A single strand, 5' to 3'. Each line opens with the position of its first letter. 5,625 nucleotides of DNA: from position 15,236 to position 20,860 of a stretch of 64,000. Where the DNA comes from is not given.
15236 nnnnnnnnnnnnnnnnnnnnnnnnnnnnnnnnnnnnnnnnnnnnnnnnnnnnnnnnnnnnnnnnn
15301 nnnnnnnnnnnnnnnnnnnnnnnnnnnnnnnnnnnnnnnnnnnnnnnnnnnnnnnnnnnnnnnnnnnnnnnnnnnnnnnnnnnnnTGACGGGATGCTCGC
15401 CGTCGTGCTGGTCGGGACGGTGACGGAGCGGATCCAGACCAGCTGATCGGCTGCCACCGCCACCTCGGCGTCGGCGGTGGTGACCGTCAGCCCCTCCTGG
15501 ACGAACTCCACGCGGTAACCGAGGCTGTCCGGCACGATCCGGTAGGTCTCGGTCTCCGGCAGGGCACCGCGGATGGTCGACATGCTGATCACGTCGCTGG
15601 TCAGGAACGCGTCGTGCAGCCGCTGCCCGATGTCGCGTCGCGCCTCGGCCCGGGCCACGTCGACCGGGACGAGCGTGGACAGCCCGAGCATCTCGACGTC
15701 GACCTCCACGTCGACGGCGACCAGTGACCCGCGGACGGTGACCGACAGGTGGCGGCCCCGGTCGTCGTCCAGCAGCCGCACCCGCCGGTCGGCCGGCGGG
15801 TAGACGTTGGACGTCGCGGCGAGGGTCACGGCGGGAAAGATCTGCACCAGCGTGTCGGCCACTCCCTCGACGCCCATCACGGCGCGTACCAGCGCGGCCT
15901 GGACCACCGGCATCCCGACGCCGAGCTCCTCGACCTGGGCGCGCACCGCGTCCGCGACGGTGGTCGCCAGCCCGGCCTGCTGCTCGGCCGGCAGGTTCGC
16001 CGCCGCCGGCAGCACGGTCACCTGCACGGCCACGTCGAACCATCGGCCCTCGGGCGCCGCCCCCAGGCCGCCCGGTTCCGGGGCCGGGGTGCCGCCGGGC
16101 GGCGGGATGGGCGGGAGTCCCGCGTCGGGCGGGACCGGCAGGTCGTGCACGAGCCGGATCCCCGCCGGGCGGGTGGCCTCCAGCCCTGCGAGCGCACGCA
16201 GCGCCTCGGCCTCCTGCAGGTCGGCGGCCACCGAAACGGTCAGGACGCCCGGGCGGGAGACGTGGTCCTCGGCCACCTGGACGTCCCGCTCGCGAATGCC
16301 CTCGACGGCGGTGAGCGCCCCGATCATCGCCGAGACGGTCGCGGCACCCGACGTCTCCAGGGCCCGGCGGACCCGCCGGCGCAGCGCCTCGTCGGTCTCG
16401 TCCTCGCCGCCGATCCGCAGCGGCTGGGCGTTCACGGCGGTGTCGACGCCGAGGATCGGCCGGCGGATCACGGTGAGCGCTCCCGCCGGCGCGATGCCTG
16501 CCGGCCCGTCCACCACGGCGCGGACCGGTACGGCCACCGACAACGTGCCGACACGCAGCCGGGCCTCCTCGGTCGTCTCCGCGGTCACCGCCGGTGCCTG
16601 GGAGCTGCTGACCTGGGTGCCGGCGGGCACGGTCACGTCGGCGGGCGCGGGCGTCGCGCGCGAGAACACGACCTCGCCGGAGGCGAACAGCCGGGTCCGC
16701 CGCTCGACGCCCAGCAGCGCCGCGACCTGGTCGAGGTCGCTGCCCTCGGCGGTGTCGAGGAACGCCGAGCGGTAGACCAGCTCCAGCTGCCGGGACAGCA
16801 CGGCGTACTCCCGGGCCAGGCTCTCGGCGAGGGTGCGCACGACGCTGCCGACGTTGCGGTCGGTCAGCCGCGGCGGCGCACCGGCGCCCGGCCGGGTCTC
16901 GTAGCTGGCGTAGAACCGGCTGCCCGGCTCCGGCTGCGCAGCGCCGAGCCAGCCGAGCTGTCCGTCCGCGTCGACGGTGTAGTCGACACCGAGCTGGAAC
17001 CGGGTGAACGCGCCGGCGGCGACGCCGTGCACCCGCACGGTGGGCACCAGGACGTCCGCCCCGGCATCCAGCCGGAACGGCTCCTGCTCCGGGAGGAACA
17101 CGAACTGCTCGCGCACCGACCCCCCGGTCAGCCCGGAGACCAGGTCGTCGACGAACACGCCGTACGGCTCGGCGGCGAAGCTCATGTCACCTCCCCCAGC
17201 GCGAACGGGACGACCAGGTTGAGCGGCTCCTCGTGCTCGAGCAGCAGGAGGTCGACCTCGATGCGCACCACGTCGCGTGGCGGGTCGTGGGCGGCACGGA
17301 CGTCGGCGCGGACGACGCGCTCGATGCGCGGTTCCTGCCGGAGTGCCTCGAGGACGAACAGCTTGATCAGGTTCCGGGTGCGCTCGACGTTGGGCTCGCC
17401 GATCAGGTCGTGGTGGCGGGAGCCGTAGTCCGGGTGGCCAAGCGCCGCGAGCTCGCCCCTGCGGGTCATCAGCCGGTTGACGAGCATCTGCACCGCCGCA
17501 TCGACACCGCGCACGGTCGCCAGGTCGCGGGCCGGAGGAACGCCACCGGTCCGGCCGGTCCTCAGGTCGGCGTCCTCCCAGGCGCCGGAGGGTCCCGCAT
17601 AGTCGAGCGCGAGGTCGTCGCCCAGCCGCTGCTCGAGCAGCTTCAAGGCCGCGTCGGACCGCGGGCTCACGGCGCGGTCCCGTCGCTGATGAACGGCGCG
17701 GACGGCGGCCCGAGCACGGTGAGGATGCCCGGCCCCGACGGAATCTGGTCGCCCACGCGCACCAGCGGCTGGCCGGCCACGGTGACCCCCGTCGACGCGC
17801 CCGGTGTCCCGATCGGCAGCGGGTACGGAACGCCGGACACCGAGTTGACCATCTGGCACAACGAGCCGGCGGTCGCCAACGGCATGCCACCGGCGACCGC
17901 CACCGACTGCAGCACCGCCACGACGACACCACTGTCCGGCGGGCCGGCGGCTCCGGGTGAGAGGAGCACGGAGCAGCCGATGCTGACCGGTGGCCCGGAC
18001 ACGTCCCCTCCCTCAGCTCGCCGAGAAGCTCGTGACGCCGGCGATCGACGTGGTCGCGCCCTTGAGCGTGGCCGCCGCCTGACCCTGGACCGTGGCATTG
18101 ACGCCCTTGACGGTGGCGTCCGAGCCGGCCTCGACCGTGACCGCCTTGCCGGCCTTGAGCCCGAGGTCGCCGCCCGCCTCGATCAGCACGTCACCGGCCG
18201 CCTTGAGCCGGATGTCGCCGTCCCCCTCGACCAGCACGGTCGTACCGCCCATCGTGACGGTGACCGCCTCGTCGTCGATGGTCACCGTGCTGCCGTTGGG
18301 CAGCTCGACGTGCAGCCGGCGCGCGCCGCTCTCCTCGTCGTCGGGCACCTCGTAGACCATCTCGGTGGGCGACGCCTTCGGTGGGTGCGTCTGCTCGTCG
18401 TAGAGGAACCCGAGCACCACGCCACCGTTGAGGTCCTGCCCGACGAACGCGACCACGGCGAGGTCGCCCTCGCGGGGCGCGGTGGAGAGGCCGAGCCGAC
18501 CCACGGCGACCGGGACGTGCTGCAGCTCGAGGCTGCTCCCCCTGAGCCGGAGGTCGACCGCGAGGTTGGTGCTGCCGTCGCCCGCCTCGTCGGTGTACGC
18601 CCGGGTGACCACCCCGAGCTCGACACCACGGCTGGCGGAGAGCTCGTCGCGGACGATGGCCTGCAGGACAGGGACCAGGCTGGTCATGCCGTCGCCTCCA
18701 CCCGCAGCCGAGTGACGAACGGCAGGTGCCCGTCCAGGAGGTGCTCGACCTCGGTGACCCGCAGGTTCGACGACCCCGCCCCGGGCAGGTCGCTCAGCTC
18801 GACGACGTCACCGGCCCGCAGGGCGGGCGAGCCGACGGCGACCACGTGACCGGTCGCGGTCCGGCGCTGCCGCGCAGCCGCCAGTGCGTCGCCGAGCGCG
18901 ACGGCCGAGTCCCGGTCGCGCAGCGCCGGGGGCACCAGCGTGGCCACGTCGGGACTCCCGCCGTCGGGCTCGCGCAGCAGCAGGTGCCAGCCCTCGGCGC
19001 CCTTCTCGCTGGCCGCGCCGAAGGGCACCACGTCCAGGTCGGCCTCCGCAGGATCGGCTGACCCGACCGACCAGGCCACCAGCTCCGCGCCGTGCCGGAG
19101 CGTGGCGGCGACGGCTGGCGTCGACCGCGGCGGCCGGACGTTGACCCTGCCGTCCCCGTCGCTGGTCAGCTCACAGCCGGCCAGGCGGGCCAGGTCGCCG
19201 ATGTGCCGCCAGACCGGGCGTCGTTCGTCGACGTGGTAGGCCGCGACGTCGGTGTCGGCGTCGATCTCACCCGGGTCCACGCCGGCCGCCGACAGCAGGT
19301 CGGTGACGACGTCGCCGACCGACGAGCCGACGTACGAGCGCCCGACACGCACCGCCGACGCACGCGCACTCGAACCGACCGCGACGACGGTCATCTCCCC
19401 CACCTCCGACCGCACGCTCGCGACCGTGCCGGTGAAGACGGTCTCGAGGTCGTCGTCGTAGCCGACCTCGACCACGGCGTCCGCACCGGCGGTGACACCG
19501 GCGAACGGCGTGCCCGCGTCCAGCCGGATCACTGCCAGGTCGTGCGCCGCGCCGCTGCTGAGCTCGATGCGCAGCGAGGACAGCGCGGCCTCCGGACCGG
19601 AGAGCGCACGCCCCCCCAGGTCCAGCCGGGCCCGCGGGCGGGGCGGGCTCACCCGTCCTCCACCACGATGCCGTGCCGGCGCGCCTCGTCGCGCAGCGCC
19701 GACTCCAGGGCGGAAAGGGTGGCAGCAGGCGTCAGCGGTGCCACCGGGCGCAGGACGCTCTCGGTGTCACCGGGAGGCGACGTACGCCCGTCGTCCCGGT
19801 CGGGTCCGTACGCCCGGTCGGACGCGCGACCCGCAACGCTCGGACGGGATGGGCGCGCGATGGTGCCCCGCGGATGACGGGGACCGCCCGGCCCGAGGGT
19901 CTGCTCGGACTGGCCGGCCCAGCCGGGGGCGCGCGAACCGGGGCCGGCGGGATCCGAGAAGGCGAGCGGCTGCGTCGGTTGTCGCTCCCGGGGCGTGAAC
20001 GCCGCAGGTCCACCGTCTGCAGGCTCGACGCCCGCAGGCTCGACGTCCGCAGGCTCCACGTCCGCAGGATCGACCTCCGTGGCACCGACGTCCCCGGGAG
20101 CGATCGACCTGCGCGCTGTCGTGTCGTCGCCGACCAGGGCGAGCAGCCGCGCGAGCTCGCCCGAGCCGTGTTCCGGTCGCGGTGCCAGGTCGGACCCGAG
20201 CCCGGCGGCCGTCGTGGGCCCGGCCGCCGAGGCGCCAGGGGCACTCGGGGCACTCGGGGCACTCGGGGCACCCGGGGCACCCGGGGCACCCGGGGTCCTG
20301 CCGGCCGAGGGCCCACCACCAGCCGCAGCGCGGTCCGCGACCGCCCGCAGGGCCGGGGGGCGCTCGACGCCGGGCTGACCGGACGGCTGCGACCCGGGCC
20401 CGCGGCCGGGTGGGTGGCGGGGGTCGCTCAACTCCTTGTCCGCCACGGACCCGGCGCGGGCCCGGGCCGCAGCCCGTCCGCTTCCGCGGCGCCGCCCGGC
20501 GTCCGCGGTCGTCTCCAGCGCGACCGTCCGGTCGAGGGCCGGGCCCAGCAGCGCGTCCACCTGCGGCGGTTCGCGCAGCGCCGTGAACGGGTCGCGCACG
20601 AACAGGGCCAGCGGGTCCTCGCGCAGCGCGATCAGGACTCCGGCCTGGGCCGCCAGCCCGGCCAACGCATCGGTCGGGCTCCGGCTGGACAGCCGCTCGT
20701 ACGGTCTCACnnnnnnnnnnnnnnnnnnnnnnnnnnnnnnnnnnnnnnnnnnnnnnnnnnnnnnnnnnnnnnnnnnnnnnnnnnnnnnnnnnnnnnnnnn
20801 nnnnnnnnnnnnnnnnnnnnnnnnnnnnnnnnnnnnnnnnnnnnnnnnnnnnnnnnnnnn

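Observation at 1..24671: Headless contractile-tail (tailocin/CIS-like) operon of about 19 translationally coupled genes that fits neither the prophage nor the canonical eCIS gene set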

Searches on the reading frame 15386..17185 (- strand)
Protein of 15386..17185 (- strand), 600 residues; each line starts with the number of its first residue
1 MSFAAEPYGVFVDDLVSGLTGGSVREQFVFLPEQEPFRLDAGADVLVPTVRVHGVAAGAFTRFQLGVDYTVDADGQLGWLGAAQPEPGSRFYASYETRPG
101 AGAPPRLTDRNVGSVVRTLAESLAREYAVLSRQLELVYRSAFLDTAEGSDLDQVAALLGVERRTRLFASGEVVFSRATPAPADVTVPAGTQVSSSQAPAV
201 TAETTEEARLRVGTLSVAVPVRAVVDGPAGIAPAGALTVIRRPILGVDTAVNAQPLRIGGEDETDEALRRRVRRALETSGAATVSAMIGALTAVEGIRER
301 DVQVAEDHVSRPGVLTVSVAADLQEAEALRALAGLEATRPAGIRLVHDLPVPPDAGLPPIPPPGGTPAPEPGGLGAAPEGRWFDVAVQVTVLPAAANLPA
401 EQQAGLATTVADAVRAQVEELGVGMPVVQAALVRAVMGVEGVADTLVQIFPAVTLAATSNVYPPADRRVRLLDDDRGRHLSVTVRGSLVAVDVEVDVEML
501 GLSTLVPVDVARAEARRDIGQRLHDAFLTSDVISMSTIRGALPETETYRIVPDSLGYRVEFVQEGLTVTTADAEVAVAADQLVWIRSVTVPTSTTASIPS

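Call 7: search_protein_families(library=pfam, proteins=[window:15386-17185:-], max_evalue=0.01)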
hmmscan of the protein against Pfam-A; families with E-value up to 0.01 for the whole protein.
window:15386-17185:- (600 aa): 1 family
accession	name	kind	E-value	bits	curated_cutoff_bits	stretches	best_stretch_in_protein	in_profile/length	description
PF04865.19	Baseplate_J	-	3.2e-16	59.8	21.1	1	148-299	2-150/255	Baseplate J-like protein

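Call 26: search_protein_families(library=ncbifam, proteins=[window:15386-17185:-], max_evalue=0.01)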
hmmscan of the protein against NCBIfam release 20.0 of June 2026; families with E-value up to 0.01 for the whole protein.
window:15386-17185:- (600 aa): 1 family
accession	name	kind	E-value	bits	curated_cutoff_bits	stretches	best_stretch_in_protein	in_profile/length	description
TIGR02243.1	TIGR02243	equivalog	5.6e-07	28.5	155.8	2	224-277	446-499/659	putative baseplate assembly protein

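Call 86: search_protein_families(library=phrogs, proteins=[window:15386-17185:-], max_evalue=0.1)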
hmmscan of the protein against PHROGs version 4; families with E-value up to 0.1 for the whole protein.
window:15386-17185:- (600 aa): 5 families
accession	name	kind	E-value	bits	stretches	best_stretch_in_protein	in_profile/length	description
phrog_6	-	tail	6.6e-38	131.7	1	107-452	90-378/548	baseplate wedge subunit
phrog_2103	-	tail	3.6e-09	37.3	1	132-249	50-159/162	baseplate protein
phrog_1160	-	tail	3.4e-05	23.8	1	112-164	32-85/528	baseplate protein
phrog_21670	-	unknown function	0.00014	22.5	1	150-225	72-145/152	-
phrog_34452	-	unknown function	0.0028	18.4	1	115-255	44-174/175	-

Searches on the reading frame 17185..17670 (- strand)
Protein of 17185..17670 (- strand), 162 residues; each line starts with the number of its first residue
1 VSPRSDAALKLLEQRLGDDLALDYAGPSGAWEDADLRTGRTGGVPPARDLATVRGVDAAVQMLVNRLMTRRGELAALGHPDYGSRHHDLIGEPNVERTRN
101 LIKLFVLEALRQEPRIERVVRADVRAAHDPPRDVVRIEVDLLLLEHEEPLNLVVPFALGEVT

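Call 6: search_protein_families(library=pfam, proteins=[window:17185-17670:-], max_evalue=0.01)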
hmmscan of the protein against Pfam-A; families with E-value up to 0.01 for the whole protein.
window:17185-17670:- (162 aa): 2 families
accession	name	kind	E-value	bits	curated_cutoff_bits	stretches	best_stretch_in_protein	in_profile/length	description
PF10934.14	Sheath_initiator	-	4.9e-08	33.4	32.9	1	48-128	15-95/104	Contractile injection system sheath initiator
PF04965.19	GPW_gp25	-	1.9e-06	28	27.2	1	66-143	14-91/96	Baseplate wedge protein gp25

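Call 25: search_protein_families(library=ncbifam, proteins=[window:17185-17670:-], max_evalue=0.01)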
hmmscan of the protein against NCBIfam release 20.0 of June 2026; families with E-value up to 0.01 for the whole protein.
window:17185-17670:- (162 aa): 0 families

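Call 86: search_protein_families(library=phrogs, proteins=[window:17185-17670:-], max_evalue=0.1)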
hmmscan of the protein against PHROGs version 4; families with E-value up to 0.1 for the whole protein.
window:17185-17670:- (162 aa): 6 families
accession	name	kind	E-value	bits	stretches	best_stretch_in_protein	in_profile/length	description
phrog_975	-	tail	8.7e-18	65.3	1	11-129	90-205/238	baseplate protein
phrog_261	-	tail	6e-08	33.8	1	48-120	36-107/312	baseplate wedge subunit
phrog_43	-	tail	3e-07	31.1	1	49-151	12-111/126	baseplate wedge subunit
phrog_120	-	tail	5.3e-07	30.7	1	48-120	74-144/303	baseplate wedge subunit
phrog_34329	-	unknown function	0.011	16.1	1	44-111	239-302/368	-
phrog_2669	-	tail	0.025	15.8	1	49-111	18-78/138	baseplate protein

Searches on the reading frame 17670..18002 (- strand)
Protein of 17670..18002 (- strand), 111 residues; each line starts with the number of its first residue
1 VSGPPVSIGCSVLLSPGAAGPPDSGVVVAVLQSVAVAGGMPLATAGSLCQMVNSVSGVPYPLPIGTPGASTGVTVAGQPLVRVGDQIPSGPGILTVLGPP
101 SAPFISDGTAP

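Call 6: search_protein_families(library=pfam, proteins=[window:17670-18002:-], max_evalue=0.01)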
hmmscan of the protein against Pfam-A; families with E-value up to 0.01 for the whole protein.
window:17670-18002:- (111 aa): 0 families

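Call 9: search_protein_families(library=phrogs, proteins=[window:17670-18002:-], max_evalue=0.01)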
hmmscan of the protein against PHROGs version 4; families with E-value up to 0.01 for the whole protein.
window:17670-18002:- (111 aa): 1 family
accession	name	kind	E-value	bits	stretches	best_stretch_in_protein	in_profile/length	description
phrog_281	-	moron, auxiliary metabolic gene and host takeover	0.0035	18.1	1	34-88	8-67/169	PAAR motif of membran proteins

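Call 25: search_protein_families(library=ncbifam, proteins=[window:17670-18002:-], max_evalue=0.01)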
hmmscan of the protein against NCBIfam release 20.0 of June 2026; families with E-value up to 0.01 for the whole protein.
window:17670-18002:- (111 aa): 0 families

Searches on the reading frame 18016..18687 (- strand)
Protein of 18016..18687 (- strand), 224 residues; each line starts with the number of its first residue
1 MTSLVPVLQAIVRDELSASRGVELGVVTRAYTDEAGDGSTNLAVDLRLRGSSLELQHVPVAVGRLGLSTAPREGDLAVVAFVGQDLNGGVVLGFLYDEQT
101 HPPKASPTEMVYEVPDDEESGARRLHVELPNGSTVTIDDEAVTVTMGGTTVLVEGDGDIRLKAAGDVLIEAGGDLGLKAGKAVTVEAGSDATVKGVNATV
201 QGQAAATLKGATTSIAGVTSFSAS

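Call 6: search_protein_families(library=pfam, proteins=[window:18016-18687:-], max_evalue=0.01)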
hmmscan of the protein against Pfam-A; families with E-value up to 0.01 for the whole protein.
window:18016-18687:- (224 aa): 1 family
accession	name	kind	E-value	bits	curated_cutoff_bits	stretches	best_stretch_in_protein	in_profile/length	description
PF04717.18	Phage_base_V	-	0.00015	22.5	23.8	1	57-96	36-75/75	Type VI secretion system/phage-baseplate injector OB domain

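Call 9: search_protein_families(library=phrogs, proteins=[window:18016-18687:-], max_evalue=0.01)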
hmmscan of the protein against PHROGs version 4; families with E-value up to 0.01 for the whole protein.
window:18016-18687:- (224 aa): 2 families
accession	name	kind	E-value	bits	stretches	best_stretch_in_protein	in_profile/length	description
phrog_9992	-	tail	2.6e-11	44.5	1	71-210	62-180/228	baseplate assembly protein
phrog_694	-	tail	0.0075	15.6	1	125-188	597-660/851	baseplate hub and tail lysozyme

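Call 25: search_protein_families(library=ncbifam, proteins=[window:18016-18687:-], max_evalue=0.01)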
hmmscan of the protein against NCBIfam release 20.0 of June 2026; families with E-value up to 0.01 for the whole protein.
window:18016-18687:- (224 aa): 2 families
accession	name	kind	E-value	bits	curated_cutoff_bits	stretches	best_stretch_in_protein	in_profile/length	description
NF041249.1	T6SS_TssI_Fran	equivalog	2.4e-07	30.9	100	1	133-215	75-162/163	type VI secretion system tip protein TssI/VgrG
TIGR01644.1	phage_P2_V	subfamily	9.6e-05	22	46.75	1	61-207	42-183/192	phage baseplate assembly protein V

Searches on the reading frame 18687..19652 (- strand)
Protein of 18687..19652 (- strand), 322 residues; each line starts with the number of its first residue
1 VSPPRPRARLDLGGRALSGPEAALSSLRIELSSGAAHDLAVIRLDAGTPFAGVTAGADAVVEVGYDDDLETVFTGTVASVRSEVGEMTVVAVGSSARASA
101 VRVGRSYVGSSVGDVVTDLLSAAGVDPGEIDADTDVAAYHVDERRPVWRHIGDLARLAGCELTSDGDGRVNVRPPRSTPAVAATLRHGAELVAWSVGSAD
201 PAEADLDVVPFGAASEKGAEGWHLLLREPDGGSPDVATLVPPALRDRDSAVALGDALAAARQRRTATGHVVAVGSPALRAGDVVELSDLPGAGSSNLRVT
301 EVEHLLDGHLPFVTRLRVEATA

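Call 6: search_protein_families(library=pfam, proteins=[window:18687-19652:-], max_evalue=0.01)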
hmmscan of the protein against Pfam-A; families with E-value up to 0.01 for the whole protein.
window:18687-19652:- (322 aa): 1 family
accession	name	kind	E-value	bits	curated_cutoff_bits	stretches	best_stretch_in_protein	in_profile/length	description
PF05954.17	Phage_GPD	-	0.00053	19.7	30.1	0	55-127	27-104/305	Phage tail baseplate hub (GPD)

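Call 9: search_protein_families(library=phrogs, proteins=[window:18687-19652:-], max_evalue=0.01)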
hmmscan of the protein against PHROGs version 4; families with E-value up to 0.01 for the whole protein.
window:18687-19652:- (322 aa): 3 families
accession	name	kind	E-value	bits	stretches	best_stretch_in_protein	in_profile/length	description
phrog_196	-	tail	1.3e-08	34.9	1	56-175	149-278/536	baseplate hub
phrog_1887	-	tail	0.00033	20.7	1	73-288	389-624/670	tail protein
phrog_52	-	tail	0.0037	17.2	1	245-320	437-513/677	tail protein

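Call 25: search_protein_families(library=ncbifam, proteins=[window:18687-19652:-], max_evalue=0.01)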
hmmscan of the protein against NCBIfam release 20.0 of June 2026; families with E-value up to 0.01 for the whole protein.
window:18687-19652:- (322 aa): 2 families
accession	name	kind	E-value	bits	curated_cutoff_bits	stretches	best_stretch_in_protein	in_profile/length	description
NF033848.1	VgrG_rel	hypoth_equivalog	5.3e-12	44.8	275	2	52-179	53-186/547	VgrG-related protein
NF047561.1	orf58_phage_fam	subfamily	2.9e-07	30.1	170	1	55-183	55-188/257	phage protein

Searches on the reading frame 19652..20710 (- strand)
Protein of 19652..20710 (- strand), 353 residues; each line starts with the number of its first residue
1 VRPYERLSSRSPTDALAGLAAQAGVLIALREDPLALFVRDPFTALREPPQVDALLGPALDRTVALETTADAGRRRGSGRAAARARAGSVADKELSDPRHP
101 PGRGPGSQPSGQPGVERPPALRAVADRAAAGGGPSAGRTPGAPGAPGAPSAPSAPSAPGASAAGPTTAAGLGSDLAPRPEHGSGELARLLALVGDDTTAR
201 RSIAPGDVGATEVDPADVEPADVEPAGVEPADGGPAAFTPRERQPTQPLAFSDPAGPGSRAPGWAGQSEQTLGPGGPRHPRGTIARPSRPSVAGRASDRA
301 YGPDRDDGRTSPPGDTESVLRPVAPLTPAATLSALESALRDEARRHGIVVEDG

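Call 6: search_protein_families(library=pfam, proteins=[window:19652-20710:-], max_evalue=0.01)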
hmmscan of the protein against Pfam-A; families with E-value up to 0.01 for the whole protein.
window:19652-20710:- (353 aa): 0 families

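Call 9: search_protein_families(library=phrogs, proteins=[window:19652-20710:-], max_evalue=0.01)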
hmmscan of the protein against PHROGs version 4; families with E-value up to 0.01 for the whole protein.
window:19652-20710:- (353 aa): 0 families

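Call 25: search_protein_families(library=ncbifam, proteins=[window:19652-20710:-], max_evalue=0.01)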
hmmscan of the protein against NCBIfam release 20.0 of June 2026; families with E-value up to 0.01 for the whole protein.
window:19652-20710:- (353 aa): 0 families
